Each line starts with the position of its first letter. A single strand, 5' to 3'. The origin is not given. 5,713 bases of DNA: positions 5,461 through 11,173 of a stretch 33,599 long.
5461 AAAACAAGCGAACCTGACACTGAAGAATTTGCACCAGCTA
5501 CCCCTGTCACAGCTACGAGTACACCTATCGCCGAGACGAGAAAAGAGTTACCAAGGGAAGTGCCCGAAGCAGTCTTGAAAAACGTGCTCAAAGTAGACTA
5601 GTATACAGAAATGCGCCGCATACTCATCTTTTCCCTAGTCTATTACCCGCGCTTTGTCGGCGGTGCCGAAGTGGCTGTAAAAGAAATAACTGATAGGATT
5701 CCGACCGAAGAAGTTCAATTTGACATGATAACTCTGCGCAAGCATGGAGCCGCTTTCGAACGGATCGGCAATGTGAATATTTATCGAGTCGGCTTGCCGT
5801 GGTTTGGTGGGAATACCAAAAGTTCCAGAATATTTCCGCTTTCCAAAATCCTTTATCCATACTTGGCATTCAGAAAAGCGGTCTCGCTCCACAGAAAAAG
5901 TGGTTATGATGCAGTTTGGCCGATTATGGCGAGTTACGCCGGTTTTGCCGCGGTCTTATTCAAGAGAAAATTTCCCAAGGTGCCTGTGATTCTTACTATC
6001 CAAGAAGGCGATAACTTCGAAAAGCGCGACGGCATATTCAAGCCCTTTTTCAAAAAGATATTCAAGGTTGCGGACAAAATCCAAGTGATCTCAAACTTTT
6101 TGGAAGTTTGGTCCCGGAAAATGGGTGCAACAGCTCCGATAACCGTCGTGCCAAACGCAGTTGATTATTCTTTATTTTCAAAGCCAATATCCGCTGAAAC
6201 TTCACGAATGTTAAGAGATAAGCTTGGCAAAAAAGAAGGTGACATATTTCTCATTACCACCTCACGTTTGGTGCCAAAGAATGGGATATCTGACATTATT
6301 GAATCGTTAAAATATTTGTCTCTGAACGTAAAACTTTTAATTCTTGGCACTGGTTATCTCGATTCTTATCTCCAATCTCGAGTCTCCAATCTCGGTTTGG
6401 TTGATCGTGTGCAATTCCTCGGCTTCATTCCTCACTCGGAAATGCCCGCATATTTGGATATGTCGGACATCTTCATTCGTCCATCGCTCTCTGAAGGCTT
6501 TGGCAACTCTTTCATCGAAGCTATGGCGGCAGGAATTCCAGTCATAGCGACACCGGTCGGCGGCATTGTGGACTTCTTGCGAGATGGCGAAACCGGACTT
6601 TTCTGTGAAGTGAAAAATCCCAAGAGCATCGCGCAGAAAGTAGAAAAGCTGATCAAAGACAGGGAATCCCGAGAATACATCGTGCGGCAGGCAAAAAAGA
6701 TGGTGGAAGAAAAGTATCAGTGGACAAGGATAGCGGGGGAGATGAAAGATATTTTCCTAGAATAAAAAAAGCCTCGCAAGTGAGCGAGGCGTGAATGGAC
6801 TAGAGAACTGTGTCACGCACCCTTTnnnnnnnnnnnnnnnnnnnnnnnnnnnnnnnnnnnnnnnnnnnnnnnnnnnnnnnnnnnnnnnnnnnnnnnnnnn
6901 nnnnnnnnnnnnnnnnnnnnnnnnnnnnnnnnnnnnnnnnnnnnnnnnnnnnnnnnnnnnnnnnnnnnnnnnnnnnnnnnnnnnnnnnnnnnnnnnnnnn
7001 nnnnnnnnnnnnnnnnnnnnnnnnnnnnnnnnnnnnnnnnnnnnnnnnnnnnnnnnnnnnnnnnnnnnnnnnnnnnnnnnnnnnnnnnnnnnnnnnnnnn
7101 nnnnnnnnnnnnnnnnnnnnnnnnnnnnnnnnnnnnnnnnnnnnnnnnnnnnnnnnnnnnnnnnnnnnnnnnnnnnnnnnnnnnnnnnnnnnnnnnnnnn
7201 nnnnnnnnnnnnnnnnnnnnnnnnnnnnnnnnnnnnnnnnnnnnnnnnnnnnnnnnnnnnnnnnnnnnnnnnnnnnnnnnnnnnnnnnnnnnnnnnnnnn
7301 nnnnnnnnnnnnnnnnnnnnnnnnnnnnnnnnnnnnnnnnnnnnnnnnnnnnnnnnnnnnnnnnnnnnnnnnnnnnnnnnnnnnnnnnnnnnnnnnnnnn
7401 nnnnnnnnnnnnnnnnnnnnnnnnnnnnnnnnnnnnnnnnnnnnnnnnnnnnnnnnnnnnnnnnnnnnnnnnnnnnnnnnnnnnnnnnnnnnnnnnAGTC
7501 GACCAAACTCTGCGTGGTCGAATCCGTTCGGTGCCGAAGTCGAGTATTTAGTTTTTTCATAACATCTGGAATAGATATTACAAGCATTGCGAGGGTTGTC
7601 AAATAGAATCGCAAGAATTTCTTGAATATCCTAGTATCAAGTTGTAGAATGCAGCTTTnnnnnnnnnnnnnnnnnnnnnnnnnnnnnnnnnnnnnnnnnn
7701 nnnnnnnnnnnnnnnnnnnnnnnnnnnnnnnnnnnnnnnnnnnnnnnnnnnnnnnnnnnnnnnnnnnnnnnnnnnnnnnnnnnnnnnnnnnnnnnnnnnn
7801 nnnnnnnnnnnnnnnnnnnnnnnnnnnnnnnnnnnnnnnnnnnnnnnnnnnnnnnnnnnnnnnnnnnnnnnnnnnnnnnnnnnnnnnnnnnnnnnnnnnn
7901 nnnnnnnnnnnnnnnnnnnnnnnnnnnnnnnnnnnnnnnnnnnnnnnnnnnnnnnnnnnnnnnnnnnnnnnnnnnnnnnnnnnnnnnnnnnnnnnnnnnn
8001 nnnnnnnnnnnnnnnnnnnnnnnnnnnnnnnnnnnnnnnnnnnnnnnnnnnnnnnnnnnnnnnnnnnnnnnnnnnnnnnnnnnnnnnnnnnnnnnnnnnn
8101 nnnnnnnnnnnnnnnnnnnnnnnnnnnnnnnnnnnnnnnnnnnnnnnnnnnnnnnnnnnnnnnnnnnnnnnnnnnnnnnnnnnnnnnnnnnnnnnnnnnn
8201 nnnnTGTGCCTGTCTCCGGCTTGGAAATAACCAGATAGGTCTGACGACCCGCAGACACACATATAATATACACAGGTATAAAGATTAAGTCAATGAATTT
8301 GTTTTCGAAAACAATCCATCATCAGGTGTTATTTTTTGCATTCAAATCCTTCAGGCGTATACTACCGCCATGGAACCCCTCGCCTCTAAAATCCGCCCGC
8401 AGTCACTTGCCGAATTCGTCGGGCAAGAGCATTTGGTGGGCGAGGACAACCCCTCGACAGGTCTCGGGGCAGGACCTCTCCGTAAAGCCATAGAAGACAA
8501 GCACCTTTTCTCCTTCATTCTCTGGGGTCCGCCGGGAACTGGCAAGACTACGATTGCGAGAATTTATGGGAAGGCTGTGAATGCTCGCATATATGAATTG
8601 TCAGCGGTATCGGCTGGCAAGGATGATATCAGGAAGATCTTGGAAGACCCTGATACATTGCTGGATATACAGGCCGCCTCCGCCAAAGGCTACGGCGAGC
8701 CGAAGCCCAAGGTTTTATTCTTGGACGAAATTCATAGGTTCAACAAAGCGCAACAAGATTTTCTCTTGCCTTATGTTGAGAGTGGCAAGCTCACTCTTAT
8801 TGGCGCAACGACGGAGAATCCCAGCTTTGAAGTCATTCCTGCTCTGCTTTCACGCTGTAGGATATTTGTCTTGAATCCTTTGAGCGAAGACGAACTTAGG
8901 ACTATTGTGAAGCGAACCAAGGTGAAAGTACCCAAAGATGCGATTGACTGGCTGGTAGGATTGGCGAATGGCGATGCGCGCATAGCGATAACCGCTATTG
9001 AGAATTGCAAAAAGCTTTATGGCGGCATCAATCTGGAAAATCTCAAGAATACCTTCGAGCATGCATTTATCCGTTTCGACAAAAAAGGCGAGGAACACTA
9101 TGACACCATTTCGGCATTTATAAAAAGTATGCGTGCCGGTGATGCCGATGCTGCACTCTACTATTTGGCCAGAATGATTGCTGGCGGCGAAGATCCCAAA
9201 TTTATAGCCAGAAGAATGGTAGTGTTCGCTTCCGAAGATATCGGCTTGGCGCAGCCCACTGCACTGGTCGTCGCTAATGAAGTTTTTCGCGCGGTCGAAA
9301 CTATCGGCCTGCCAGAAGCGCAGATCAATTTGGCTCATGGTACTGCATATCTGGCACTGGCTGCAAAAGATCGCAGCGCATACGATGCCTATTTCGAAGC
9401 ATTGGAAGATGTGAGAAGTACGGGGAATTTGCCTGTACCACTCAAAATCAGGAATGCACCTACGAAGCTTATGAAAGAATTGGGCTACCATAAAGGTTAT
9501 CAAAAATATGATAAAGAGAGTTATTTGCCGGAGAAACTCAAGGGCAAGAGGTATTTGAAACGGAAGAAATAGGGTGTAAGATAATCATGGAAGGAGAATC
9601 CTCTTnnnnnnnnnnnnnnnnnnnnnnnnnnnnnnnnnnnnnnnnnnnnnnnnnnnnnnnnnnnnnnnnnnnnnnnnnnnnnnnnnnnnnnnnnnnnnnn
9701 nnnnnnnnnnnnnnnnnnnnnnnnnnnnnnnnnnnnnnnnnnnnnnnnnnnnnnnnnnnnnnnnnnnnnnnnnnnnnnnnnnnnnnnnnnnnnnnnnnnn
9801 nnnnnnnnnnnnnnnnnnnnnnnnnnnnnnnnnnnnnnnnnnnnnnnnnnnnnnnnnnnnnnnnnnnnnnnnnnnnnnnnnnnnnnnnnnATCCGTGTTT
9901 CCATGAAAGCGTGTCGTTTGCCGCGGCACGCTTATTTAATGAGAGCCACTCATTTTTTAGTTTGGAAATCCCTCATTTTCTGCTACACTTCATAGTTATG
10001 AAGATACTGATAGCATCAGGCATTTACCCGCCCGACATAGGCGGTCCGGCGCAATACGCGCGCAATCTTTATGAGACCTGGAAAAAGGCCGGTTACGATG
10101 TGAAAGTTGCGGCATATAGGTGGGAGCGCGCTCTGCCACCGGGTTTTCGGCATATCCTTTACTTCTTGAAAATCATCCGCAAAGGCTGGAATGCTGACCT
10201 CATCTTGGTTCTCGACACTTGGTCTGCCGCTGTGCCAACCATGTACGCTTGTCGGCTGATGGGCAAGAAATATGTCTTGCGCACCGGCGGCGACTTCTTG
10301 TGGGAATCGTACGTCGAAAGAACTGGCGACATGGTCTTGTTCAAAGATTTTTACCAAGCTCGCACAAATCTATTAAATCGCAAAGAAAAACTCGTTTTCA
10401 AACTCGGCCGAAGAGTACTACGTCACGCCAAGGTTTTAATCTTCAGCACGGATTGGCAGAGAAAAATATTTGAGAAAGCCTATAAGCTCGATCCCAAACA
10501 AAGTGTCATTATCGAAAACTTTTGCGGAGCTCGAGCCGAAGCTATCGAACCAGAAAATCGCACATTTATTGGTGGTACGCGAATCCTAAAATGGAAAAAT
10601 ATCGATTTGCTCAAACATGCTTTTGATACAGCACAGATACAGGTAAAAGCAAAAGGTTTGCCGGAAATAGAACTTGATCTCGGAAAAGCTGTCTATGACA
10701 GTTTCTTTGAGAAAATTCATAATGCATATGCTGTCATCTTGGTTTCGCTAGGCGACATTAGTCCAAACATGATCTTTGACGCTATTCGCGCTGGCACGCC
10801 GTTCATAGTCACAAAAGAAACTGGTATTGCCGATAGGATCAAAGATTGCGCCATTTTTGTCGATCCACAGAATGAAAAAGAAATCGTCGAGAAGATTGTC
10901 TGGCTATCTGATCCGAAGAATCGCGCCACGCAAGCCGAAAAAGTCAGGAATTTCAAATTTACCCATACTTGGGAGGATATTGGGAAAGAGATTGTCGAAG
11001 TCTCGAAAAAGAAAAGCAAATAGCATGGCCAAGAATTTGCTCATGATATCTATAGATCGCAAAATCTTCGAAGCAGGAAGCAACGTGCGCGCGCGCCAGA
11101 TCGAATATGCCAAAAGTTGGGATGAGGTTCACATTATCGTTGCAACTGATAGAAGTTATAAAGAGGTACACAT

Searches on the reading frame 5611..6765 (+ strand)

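Call 55: search_protein_families(library=pfam, proteins=[window:5611-6765:+], max_evalue=0.001)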
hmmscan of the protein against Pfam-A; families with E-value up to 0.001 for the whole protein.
window:5611-6765:+ (384 aa): 6 families
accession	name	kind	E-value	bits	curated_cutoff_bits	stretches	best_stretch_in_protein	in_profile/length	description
PF00534.26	Glycos_transf_1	-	1.8e-43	148.5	26.4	1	201-364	5-172/172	Glycosyl transferases group 1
PF13692.12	Glyco_trans_1_4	-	1.1e-32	113.7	27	1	214-350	4-142/142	Glycosyl transferases group 1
PF13524.12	Glyco_trans_1_2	-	1.5e-12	48.1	25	1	230-378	6-142/144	Glycosyl transferase-like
PF13439.12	Glyco_transf_4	-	3.9e-12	47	28.5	1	16-186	1-168/170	Glycosyltransferase Family 4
PF20706.3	GT4-conflict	-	1.8e-09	37.5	26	1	276-376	273-383/385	Family 4 Glycosyltransferase in conflict systems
PF13579.12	Glyco_trans_4_4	-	5.3e-09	37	29.7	1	17-182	1-157/158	Glycosyl transferase 4-like domain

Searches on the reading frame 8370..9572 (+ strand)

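Call 55: search_protein_families(library=pfam, proteins=[window:8370-9572:+], max_evalue=0.001)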
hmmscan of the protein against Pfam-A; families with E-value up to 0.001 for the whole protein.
window:8370-9572:+ (400 aa): 10 families
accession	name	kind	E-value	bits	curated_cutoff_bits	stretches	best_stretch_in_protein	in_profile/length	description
PF12002.13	MgsA_C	-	1.3e-51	175.2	27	1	258-397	3-149/167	MgsA AAA+ ATPase C terminal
PF16193.11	AAA_assoc_2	-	1.4e-20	73.7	34.3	1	183-255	3-81/81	AAA C-terminal domain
PF00004.35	AAA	-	1.5e-15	58.2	21.2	1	50-169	2-129/131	ATPase family associated with various cellular activities (AAA)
PF05496.18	RuvB_N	-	5.2e-12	46.2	27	1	8-144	1-116/159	Holliday junction DNA helicase RuvB P-loop domain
PF07728.20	AAA_5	-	1.4e-08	35.3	22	1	49-149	2-103/139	AAA domain (dynein-related subfamily)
PF13173.12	AAA_14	-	2.1e-06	28.2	27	1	50-175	6-127/129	AAA domain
PF00158.32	Sigma54_activat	-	9.4e-05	22.6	20.2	0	115-151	96-132/168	Sigma-54 interaction domain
PF13191.12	AAA_16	-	0.00012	23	32.6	0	48-75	26-54/167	AAA ATPase domain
PF13401.12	AAA_22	-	0.00017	22.3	27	0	50-129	9-101/130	AAA domain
PF01078.27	Mg_chelatase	-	0.00017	21.5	20.3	0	48-65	24-41/207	Magnesium chelatase, subunit ChlI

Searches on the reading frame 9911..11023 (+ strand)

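Call 56: search_protein_families(library=pfam, proteins=[window:9911-11023:+], max_evalue=0.001)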
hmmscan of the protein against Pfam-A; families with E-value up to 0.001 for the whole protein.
window:9911-11023:+ (370 aa): 4 families
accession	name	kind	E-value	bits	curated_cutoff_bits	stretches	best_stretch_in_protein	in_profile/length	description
PF13439.12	Glyco_transf_4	-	5.3e-09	36.8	28.5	1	43-203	1-164/170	Glycosyltransferase Family 4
PF13579.12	Glyco_trans_4_4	-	6.4e-06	27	29.7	0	44-74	1-31/158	Glycosyl transferase 4-like domain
PF13692.12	Glyco_trans_1_4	-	2.6e-05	24.9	27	1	264-332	69-139/142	Glycosyl transferases group 1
PF00534.26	Glycos_transf_1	-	3.9e-05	23.7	26.4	0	288-345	109-169/172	Glycosyl transferases group 1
